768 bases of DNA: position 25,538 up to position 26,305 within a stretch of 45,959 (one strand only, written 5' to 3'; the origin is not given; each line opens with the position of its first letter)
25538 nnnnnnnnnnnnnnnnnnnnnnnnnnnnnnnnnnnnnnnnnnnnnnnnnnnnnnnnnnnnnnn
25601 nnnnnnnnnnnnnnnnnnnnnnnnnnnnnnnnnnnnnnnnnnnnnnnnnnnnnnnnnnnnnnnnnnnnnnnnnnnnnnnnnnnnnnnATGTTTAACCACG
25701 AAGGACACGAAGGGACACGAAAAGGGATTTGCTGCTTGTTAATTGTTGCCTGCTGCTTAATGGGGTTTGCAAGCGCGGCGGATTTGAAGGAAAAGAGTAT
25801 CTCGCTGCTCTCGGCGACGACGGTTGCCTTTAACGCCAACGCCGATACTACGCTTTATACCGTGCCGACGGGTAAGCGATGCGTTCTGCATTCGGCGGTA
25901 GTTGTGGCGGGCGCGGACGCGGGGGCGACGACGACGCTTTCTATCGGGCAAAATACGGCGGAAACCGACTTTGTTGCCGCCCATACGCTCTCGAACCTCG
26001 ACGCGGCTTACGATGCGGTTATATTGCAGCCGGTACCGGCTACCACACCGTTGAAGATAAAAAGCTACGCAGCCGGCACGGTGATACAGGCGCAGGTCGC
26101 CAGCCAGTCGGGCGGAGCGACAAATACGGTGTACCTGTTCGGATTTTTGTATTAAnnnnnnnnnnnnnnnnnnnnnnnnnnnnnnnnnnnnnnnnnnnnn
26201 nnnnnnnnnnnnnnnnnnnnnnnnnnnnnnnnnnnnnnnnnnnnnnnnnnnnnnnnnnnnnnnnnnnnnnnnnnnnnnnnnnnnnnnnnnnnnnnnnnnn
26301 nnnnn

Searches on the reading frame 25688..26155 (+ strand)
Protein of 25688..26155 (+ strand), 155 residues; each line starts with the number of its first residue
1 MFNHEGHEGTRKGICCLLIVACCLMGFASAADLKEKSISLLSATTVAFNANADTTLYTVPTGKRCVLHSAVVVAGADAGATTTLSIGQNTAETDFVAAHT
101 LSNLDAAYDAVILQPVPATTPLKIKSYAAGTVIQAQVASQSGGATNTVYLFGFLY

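Call 87: search_protein_families(library=pfam, proteins=[window:25688-26155:+], max_evalue=1)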
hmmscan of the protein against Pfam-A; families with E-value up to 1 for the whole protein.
window:25688-26155:+ (155 aa): 1 family
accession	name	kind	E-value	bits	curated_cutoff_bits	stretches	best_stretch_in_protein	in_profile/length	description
PF09677.15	TrbI_Ftype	-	0.04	14.8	27.4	1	41-82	55-96/106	Type-F conjugative transfer system protein (TrbI_Ftype)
